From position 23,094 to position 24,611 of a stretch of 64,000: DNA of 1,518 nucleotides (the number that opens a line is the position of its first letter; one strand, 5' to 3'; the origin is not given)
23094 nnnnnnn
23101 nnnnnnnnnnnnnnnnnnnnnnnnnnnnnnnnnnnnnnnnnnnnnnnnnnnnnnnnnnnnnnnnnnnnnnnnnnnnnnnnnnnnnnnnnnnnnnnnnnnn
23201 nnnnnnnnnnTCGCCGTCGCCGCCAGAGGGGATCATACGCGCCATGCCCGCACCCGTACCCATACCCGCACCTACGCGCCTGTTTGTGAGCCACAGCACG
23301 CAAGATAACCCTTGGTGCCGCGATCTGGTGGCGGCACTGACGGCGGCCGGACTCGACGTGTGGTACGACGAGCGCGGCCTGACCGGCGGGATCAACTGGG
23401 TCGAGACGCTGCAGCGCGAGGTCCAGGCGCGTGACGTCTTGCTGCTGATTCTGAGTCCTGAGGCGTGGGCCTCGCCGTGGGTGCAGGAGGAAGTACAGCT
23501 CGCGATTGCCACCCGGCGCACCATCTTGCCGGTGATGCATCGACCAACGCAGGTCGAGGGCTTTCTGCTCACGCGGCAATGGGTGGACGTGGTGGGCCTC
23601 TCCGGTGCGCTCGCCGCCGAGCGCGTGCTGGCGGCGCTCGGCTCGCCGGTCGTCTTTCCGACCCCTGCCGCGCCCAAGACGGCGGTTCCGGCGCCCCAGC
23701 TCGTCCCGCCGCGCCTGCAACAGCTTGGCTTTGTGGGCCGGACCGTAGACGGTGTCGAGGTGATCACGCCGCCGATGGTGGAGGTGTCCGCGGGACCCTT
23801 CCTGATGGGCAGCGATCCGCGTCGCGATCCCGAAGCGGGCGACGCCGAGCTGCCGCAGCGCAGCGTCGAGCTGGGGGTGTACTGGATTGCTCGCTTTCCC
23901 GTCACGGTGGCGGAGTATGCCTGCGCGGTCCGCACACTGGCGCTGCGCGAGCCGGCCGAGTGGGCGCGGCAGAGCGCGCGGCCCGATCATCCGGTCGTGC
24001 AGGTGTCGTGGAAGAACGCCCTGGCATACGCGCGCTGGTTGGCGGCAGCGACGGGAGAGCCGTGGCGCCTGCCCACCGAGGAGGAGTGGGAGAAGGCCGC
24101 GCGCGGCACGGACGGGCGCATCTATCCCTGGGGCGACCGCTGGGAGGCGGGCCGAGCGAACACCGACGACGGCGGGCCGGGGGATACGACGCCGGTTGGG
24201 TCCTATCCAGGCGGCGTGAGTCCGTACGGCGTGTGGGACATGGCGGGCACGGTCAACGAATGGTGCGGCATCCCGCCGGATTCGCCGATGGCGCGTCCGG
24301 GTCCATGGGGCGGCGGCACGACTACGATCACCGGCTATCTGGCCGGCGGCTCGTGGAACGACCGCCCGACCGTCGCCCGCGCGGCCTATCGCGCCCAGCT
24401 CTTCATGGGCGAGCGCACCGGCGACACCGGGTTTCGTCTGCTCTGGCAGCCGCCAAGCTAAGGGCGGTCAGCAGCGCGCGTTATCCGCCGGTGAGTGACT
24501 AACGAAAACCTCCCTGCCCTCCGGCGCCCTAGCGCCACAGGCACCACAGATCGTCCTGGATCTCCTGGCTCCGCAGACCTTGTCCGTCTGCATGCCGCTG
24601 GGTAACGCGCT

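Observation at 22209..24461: TIR domain fused to a cysteine-less FGE/SUMF1 domain, paired with a secreted Cys-rich hydrolase: candidate uncharacterised conflict system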

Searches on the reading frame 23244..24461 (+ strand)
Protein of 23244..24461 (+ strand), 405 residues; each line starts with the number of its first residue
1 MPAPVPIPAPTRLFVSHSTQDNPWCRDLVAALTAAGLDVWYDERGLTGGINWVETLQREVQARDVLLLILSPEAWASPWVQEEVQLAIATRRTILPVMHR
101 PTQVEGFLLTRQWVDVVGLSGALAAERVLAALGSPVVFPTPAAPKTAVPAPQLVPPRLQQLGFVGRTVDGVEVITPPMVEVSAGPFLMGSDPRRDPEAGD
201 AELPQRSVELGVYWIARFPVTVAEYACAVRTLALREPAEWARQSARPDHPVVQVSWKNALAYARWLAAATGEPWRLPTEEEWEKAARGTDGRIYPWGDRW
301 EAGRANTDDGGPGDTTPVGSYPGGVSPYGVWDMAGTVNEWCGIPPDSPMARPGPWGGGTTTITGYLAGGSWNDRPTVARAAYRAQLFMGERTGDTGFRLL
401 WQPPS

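Call 4: search_protein_families(library=pfam, proteins=[window:23244-24461:+], max_evalue=0.01)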
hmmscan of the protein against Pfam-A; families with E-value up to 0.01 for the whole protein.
window:23244-24461:+ (405 aa): 3 families
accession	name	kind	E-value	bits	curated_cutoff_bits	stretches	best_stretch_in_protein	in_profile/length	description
PF03781.23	FGE-sulfatase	-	1.7e-41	143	23.3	1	176-400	3-254/255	Sulfatase-modifying factor enzyme 1-like domain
PF13676.11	TIR_2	-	4.8e-24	85.6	28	1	14-118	2-110/122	TIR domain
PF08937.16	ThsB_TIR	-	0.00082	20.2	21.2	1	55-98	51-94/100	Thoeris protein ThsB, TIR-like domain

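Call 5: search_protein_families(library=padloc, proteins=[window:23244-24461:+], max_evalue=0.01)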
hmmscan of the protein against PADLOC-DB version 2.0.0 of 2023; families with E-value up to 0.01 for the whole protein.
window:23244-24461:+ (405 aa): 8 families
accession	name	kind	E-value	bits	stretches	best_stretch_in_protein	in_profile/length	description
PDLC02421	Aga_TIR-PNTD1-PNTD2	-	2.2e-11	41.5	1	13-94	6-89/430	Class I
PDLC05062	PDC-S66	-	2.3e-10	38.4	1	13-105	151-248/282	-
PDLC02403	Aga_TIR-PNTD1-PNTD2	-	3e-10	37.7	1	12-94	4-88/443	Class I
PDLC02012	SAVED5--SAVED_TIR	-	7.4e-08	29.9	1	11-88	13-92/404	-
PDLC00434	ThsB1|ThsB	-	2.5e-06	24.8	1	12-99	140-228/396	TIR-like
PDLC00417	ThsB1|ThsB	-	0.00082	17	1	13-98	169-260/303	TIR-like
PDLC02416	Aga_REase-TIR-PNTD1-PNTD2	-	0.00082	16.1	1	14-97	159-244/572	Class I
PDLC00436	ThsB1|ThsB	-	0.0032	15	1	11-90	36-119/183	TIR-like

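Call 6: search_protein_families(library=ncbifam, proteins=[window:23244-24461:+], max_evalue=0.01)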
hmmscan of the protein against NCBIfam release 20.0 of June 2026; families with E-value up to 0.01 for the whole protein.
window:23244-24461:+ (405 aa): 7 families
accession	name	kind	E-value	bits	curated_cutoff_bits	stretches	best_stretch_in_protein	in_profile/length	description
TIGR03440.2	egtB_TIGR03440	equivalog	3.4e-18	65.9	360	2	243-399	268-412/413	ergothioneine biosynthesis protein EgtB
NF051459.1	pyoverdine_PvdO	equivalog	2.3e-15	56.4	500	1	175-399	33-276/280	dihydropyoverdine dehydrogenase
TIGR03525.2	GldK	equivalog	2.9e-14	53.2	350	1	247-341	218-334/408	T9SS ring complex lipoprotein PorK/GldK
NF041186.1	SenA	equivalog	8.4e-13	48.5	420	1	244-383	266-364/382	selenoneine synthase SenA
NF058526.1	Thoeris_type3_ThcB4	equivalog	1.3e-07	30.8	220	1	12-98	129-216/375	Thoeris type III anti-phage system protein ThcB4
TIGR04344.1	ovoA_Nterm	equivalog_domain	3.1e-06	26.3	400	1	248-342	295-381/444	5-histidylcysteine sulfoxide synthase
NF042941.1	Retron_TIR_antiphage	equivalog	0.00023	20.1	600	1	13-99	342-433/464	TIR domain-containing anti-phage reverse transcriptase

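Call 8: find_homologous_proteins(query=window:23244-24461:+, max_evalue=0.00001)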
Query window:23244-24461:+ (405 aa): 6153 proteins with E <= 0.00001 among 8000 candidates; the best 120 are listed.
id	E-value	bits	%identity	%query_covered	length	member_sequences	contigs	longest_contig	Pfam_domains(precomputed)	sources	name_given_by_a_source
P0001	1.0e-272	923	100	100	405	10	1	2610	PF03781.23,PF13676.12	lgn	-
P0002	7.5e-207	705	77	97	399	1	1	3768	PF03781.23,PF13676.12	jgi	jgi:formylglycine-generating enzyme required for sulfatase activity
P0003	1.4e-201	688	73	98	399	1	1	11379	PF03781.23,PF13676.12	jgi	jgi:formylglycine-generating enzyme required for sulfatase activity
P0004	3.0e-200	684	74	99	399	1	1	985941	PF03781.23,PF13676.12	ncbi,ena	-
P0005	1.5e-192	658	70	99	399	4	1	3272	PF03781.23,PF13676.12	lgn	-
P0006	1.1e-187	642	71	97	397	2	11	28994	PF03781.23,PF13676.12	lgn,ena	-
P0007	1.3e-187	642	70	98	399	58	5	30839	PF01582.26,PF03781.23,PF13676.12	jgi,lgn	jgi:formylglycine-generating enzyme required for sulfatase activity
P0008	4.0e-187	640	71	97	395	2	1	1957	PF03781.23,PF13676.12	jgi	jgi:formylglycine-generating enzyme required for sulfatase activity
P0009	2.0e-186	638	71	98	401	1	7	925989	PF03781.23,PF13676.12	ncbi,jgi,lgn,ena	jgi:formylglycine-generating enzyme required for sulfatase activity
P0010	3.9e-186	637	72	97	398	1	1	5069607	PF03781.23,PF13676.12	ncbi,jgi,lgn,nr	ncbi:MAG: hypothetical protein OJF49_004229 [Ktedonobacterales bacterium]|jgi:formylglycine-generati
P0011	1.8e-184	632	70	97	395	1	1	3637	PF03781.23,PF13676.12,PF08937.17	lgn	-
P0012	2.0e-184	632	68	97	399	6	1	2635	PF03781.23,PF13676.12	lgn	-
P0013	2.0e-181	622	69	96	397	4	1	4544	PF01582.26,PF03781.23,PF13676.12,PF08937.17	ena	-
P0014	3.0e-181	621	67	98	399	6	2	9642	PF03781.23,PF13676.12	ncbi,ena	-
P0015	1.5e-180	619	70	97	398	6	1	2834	PF03781.23,PF13676.12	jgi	jgi:toxoflavin biosynthesis protein ToxD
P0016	7.3e-180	616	67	97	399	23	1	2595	PF03781.23,PF13676.12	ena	-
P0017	1.1e-179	616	68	96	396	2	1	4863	PF03781.23,PF13676.12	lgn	-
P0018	3.5e-179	614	68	97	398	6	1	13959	PF03781.23,PF13676.12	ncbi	ncbi:MAG TPA: SUMF1/EgtB/PvdO family nonheme iron enzyme [Ktedonobacterales bacterium]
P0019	8.3e-179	613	68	96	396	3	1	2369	PF03781.23,PF13676.12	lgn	-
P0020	8.8e-179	613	66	98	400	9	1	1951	PF01582.26,PF03781.23,PF13676.12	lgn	-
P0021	1.4e-178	612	67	98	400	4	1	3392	PF03781.23,PF13676.12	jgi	jgi:toxoflavin biosynthesis protein ToxD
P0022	1.7e-178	612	66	98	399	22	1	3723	PF03781.23,PF13676.12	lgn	-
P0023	3.8e-178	611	68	96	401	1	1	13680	PF03781.23,PF13676.12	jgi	jgi:formylglycine-generating enzyme required for sulfatase activity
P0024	5.0e-178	610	69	96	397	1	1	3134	PF03781.23,PF13676.12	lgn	-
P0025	4.7e-177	607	66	97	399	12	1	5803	PF03781.23,PF13676.12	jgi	jgi:formylglycine-generating enzyme required for sulfatase activity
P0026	5.6e-177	607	67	96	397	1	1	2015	PF03781.23,PF13676.12,PF08937.17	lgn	-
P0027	1.7e-175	602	67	97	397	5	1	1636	PF03781.23,PF13676.12,PF08937.17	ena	-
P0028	1.0e-173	596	66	99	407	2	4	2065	PF03781.23,PF13676.12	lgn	-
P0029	3.1e-171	588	68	97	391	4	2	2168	PF03781.23,PF13676.12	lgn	-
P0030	1.7e-170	586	65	97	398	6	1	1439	PF03781.23,PF13676.12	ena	-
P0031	4.3e-170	584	65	97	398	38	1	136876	PF03781.23,PF13676.12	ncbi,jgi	ncbi:MAG TPA: SUMF1/EgtB/PvdO family nonheme iron enzyme [Ktedonobacterales bacterium]|jgi:formylgly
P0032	8.9e-169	580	64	97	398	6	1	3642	PF03781.23,PF13676.12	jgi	jgi:formylglycine-generating enzyme required for sulfatase activity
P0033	3.6e-166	571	64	97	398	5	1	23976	PF03781.23,PF13676.12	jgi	jgi:formylglycine-generating enzyme required for sulfatase activity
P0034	6.3e-166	571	64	97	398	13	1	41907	PF03781.23,PF13676.12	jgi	jgi:formylglycine-generating enzyme required for sulfatase activity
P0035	3.2e-159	548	64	96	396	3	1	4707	PF03781.23,PF13676.12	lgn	-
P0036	4.4e-158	545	61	96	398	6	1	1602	PF03781.23,PF13676.12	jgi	jgi:formylglycine-generating enzyme required for sulfatase activity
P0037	2.7e-157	542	59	97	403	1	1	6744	PF01582.26,PF03781.23,PF13676.12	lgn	-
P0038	6.9e-157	541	60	98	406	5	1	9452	PF03781.23,PF13676.12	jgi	jgi:toxoflavin biosynthesis protein ToxD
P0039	1.1e-155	537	62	96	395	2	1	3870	PF03781.23,PF13676.12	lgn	-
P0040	1.2e-152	527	61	98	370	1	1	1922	PF03781.23,PF13676.12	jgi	jgi:toxoflavin biosynthesis protein ToxD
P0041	1.5e-152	527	60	97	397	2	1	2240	PF03781.23,PF13676.12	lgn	-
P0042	2.7e-150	519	59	96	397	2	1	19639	PF03781.23,PF13676.12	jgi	jgi:formylglycine-generating enzyme required for sulfatase activity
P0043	4.0e-150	518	58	96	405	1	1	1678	PF03781.23,PF13676.12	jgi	jgi:formylglycine-generating enzyme required for sulfatase activity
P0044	4.7e-150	518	61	97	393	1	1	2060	PF03781.23,PF13676.12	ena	-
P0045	6.3e-149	515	72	79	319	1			PF03781.23,PF13676.12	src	-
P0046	6.7e-144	498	57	97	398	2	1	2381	PF03781.23,PF13676.12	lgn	-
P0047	5.2e-143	495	58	97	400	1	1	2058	PF03781.23,PF13676.12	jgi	jgi:formylglycine-generating enzyme required for sulfatase activity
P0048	4.9e-126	439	51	98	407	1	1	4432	PF03781.23,PF13676.12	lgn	-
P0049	7.7e-122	425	69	71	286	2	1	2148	PF03781.23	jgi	jgi:formylglycine-generating enzyme required for sulfatase activity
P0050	2.4e-121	424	66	70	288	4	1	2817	PF03781.23,PF13676.12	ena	-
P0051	1.6e-119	418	52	97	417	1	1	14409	PF03781.23,PF13676.12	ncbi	-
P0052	1.0e-118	415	53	93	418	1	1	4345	PF03781.23,PF13676.12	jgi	jgi:formylglycine-generating enzyme required for sulfatase activity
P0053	4.5e-118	413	76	60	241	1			PF03781.23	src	-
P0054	7.6e-117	409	51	97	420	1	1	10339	PF03781.23,PF13676.12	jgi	jgi:toxoflavin biosynthesis protein ToxD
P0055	1.8e-116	408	51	98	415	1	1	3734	PF03781.23,PF13676.12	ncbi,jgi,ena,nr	ncbi:MAG TPA: SUMF1/EgtB/PvdO family nonheme iron enzyme [Ktedonobacterales bacterium]|nr:SUMF1/EgtB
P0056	4.6e-113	396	52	92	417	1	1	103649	PF03781.23,PF13676.12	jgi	-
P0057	1.2e-112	395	65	67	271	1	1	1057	PF03781.23,PF13676.12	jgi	jgi:formylglycine-generating enzyme required for sulfatase activity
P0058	2.4e-112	394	50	97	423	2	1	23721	PF03781.23,PF13676.12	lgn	-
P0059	4.2e-112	393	49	96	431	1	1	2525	PF03781.23,PF13676.12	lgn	-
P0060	1.6e-111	391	45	61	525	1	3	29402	PF03781.23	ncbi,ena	-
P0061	1.6e-109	385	49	99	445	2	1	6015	PF03781.23,PF13676.12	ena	-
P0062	8.2e-109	382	48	98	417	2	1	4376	PF03781.23,PF13676.12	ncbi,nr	ncbi:MAG TPA: SUMF1/EgtB/PvdO family nonheme iron enzyme [Ktedonobacterales bacterium]|nr:SUMF1/EgtB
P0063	4.1e-108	380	70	58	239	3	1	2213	PF03781.23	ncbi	ncbi:MAG: formylglycine-generating enzyme family protein, partial [Ktedonobacterales bacterium]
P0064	3.4e-104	367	49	96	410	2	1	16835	PF03781.23,PF13676.12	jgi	-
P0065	1.3e-100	355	46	98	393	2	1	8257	PF03781.23,PF13676.12,PF08937.17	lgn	-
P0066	7.4e-97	343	46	92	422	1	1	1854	PF03781.23,PF13676.12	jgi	jgi:formylglycine-generating enzyme required for sulfatase activity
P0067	6.7e-96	340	47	97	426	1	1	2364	PF03781.23,PF13676.12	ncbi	-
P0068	8.6e-96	339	46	97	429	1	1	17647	PF03781.23,PF13676.12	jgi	jgi:formylglycine-generating enzyme required for sulfatase activity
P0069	6.8e-94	333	32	97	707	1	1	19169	PF03781.23,PF13676.12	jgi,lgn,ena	-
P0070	1.5e-93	332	69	55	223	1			PF03781.23,PF13676.12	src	-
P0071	7.3e-93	330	52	69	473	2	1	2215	PF03781.23,PF13676.12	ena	-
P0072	2.1e-92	328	67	55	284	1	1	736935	PF03781.23,PF13676.12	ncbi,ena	-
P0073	1.1e-91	326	45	96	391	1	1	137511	PF01582.26,PF03781.23,PF13676.12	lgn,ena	-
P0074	2.9e-90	321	44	98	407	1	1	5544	PF03781.23,PF13676.12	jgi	jgi:formylglycine-generating enzyme required for sulfatase activity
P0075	4.0e-90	321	43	49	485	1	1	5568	PF03781.23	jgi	jgi:formylglycine-generating enzyme required for sulfatase activity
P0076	6.0e-90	320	43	96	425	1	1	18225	PF03781.23,PF13676.12,PF08937.17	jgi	jgi:formylglycine-generating enzyme required for sulfatase activity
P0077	1.6e-89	319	47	99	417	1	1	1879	PF03781.23,PF13676.12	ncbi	-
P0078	2.6e-89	318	51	74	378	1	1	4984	PF03781.23,PF13676.12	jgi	jgi:hypothetical protein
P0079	3.1e-89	318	44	96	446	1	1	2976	PF03781.23,PF13676.12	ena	-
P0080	3.3e-89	318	43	98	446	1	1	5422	PF03781.23,PF13676.12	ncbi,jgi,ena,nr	ncbi:MAG TPA: SUMF1/EgtB/PvdO family nonheme iron enzyme [Ktedonobacterales bacterium]|nr:SUMF1/EgtB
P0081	5.8e-89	317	52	60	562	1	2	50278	PF03781.23,PF13428.13,PF13676.12,PF07719.24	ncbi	-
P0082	1.8e-88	315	45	97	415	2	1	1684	PF03781.23,PF13676.12,PF08937.17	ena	-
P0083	2.8e-87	311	43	92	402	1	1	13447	PF03781.23,PF13676.12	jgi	jgi:toxoflavin biosynthesis protein ToxD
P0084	3.8e-87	311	45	96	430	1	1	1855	PF03781.23,PF13676.12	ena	-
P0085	1.0e-86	310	45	93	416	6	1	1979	PF03781.23,PF13676.12,PF08937.17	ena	-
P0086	1.2e-86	309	44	96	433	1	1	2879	PF03781.23,PF13676.12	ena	-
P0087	1.4e-86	309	44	96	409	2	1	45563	PF03781.23,PF13676.12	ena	-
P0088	5.6e-86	307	45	96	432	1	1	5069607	PF03781.23,PF13676.12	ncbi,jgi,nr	ncbi:MAG: hypothetical protein OJF49_000945 [Ktedonobacterales bacterium]|jgi:formylglycine-generati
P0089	9.4e-86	306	51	62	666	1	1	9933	PF14559.13,PF03781.23,PF13432.13,PF13676.12,PF07719.24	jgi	jgi:formylglycine-generating enzyme required for sulfatase activity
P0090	1.0e-85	306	60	57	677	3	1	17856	PF03781.23,PF13676.12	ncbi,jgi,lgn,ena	-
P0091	1.3e-85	306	43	98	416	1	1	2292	PF03781.23,PF13676.12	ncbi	-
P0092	1.7e-85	306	51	63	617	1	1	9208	PF01582.26,PF03781.23,PF13676.12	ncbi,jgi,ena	jgi:formylglycine-generating enzyme required for sulfatase activity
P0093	3.0e-85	305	46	99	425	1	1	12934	PF03781.23,PF13676.12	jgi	jgi:formylglycine-generating enzyme required for sulfatase activity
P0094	3.5e-85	304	55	61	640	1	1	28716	PF03781.23,PF13676.12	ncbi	-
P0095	3.9e-85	304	45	92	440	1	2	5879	PF03781.23,PF13676.12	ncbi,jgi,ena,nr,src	ncbi:MAG TPA: SUMF1/EgtB/PvdO family nonheme iron enzyme [Ktedonobacterales bacterium]|nr:SUMF1/EgtB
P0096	5.0e-85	304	42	97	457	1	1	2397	PF03781.23,PF13676.12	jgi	-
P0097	5.3e-85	304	43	91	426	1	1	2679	PF03781.23,PF13676.12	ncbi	-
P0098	1.1e-84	303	41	98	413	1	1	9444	PF01582.26,PF03781.23,PF13676.12,PF08937.17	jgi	jgi:formylglycine-generating enzyme required for sulfatase activity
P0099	1.3e-84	303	44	96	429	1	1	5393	PF03781.23,PF13676.12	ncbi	-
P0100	1.8e-84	302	55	57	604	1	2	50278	PF01582.26,PF03781.23,PF13676.12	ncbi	-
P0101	2.6e-84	302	43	97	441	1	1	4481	PF03781.23,PF13676.12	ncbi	-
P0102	3.9e-84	301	63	47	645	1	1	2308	PF03781.23,PF13676.12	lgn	-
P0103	4.4e-84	301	42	96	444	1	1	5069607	PF03781.23,PF13676.12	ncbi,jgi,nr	ncbi:MAG: protein of unknown function DUF323 [Ktedonobacterales bacterium]|jgi:formylglycine-generat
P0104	6.2e-84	300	43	97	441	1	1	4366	PF01582.26,PF03781.23,PF13676.12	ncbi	-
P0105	1.3e-83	299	43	97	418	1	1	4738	PF03781.23,PF13676.12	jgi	jgi:formylglycine-generating enzyme required for sulfatase activity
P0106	1.7e-83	299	51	63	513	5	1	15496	PF03781.23,PF13676.12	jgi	-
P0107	2.1e-83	299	41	97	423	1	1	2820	PF03781.23,PF13676.12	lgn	-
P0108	3.2e-83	298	41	97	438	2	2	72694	PF03781.23,PF13676.12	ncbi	-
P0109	3.4e-83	298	42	98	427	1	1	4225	PF03781.23,PF13676.12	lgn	-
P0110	3.6e-83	298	50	83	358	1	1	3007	PF03781.23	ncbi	-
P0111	4.2e-83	298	43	97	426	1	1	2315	PF03781.23,PF13676.12,PF08937.17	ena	-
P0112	5.1e-83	297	43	97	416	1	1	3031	PF03781.23,PF13676.12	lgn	-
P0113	6.3e-83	297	54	60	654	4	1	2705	PF03781.23,PF13428.13,PF13676.12,PF07719.24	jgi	jgi:formylglycine-generating enzyme required for sulfatase activity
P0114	6.5e-83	297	43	92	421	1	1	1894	PF03781.23,PF13676.12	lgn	-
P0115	6.7e-83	297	45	96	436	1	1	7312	PF01582.26,PF03781.23,PF13676.12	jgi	jgi:formylglycine-generating enzyme required for sulfatase activity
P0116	8.9e-83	297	43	93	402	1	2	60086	PF03781.23,PF13676.12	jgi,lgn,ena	-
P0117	2.0e-82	295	43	97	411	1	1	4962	PF03781.23,PF13676.12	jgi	jgi:formylglycine-generating enzyme required for sulfatase activity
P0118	2.3e-82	295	43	99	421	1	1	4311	PF03781.23,PF13676.12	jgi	jgi:formylglycine-generating enzyme required for sulfatase activity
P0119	3.3e-82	295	42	92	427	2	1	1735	PF03781.23,PF13676.12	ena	-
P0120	3.6e-82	295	42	96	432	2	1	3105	PF03781.23,PF13676.12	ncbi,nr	ncbi:MAG TPA: SUMF1/EgtB/PvdO family nonheme iron enzyme [Ktedonobacteraceae bacterium]|nr:SUMF1/Egt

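Call 10: find_encoding_contigs(protein=P0004, flank=8000, max_places=2)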
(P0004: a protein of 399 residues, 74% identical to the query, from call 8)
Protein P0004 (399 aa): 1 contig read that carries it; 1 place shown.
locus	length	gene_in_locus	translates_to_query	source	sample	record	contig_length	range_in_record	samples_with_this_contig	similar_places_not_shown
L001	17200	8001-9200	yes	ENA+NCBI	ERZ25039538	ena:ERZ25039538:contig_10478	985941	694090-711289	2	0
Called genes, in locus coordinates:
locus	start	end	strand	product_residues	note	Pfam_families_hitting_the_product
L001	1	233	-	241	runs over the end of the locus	PF00072:Response_reg, PF08281:Sigma70_r4_2 (weak), PF00196:GerE, PF04545:Sigma70_r4 (weak)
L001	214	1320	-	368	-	PF00672:HAMP (weak), PF07730:HisKA_3, PF13581:HATPase_c_2 (weak), PF02518:HATPase_c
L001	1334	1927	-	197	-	-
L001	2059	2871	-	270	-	PF13622:4HBT_3, PF20789:4HBT_3C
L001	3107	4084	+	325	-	-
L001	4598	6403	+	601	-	PF07690:MFS_1, PF00083:Sugar_tr (weak), PF07690:MFS_1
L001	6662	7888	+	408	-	PF13468:Glyoxalase_3 (faint), PF14696:Glyoxalase_5 (faint), PF00903:Glyoxalase, PF13669:Glyoxalase_4 (weak)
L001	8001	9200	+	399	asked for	PF13676:TIR_2, PF03781:FGE-sulfatase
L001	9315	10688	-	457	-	PF00232:Glyco_hydro_1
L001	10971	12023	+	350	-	PF21694:DNA_pol3_delta_C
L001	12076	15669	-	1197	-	PF02574:S-methyl_trans, PF00809:Pterin_bind, PF03599:CdhD (weak), PF02607:B12-binding_2, PF02310:B12-binding, PF02965:Met_synt_B12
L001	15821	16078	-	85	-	-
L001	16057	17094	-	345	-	-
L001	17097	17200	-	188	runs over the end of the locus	PF04542:Sigma70_r2, PF08281:Sigma70_r4_2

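Call 11: find_encoding_contigs(protein=P0010, flank=8000, max_places=2)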
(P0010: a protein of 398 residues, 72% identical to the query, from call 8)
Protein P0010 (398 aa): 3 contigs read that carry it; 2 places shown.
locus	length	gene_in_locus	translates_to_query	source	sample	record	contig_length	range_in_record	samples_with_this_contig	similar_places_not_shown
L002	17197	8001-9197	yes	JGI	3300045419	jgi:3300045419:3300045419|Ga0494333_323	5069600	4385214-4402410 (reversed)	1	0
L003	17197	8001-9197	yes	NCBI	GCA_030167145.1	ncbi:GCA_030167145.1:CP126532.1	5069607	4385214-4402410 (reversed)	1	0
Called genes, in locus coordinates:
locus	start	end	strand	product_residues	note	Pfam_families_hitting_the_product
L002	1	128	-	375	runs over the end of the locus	PF01790:LGT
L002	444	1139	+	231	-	PF00753:Lactamase_B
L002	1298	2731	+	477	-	PF03721:UDPG_MGDP_dh_N, PF00984:UDPG_MGDP_dh, PF03720:UDPG_MGDP_dh_C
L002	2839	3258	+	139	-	PF01648:ACPS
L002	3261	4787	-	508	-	PF13620:CarboxypepD_reg, PF13715:CarbopepD_reg_2 (faint)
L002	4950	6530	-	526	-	PF13620:CarboxypepD_reg (faint)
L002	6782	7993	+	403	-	PF00109:ketoacyl-synt, PF02801:Ketoacyl-synt_C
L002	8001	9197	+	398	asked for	PF13676:TIR_2, PF03781:FGE-sulfatase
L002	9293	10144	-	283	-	PF13489:Methyltransf_23, PF01209:Ubie_methyltran (weak), PF13847:Methyltransf_31, PF08241:Methyltransf_11, PF08242:Methyltransf_12, PF13649:Methyltransf_25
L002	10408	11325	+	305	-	PF01040:UbiA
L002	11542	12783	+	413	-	PF07719:TPR_2 (faint), PF13432:TPR_16 (faint), PF14559:TPR_19 (faint), PF13414:TPR_11 (faint), PF13431:TPR_17 (faint), PF01694:Rhomboid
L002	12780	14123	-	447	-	PF02885:Glycos_trans_3N, PF00591:Glycos_transf_3, PF07831:PYNP_C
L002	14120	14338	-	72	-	-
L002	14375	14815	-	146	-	-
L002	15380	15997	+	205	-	PF00582:Usp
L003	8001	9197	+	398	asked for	PF13676:TIR_2, PF03781:FGE-sulfatase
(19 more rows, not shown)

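Call 12: find_encoding_contigs(protein=P0009, flank=8000, max_places=2)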
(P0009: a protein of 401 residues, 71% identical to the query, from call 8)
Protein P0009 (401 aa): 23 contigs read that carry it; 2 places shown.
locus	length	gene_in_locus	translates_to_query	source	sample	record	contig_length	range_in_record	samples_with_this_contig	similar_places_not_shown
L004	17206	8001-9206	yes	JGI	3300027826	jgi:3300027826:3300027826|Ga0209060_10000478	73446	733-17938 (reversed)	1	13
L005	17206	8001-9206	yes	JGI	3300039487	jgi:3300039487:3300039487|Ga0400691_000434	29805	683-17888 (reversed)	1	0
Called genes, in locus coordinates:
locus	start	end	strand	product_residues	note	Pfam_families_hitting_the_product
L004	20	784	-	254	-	PF01061:ABC2_membrane, PF12698:ABC2_membrane_3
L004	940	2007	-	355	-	PF00005:ABC_tran, PF13304:AAA_21 (weak), PF13732:DrrA1-3_C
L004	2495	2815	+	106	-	-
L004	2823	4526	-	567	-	-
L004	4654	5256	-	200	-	-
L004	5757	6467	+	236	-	PF13349:DUF4097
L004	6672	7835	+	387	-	PF01436:NHL (faint)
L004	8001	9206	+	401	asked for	PF13676:TIR_2, PF03781:FGE-sulfatase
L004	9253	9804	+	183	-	PF03061:4HBT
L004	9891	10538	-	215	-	PF08020:DUF1706, PF11716:MDMPI_N (faint)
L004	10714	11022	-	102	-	-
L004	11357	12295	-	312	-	PF02498:Bro-N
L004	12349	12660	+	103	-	-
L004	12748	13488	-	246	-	-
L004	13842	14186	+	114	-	-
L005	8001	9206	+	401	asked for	PF13676:TIR_2, PF03781:FGE-sulfatase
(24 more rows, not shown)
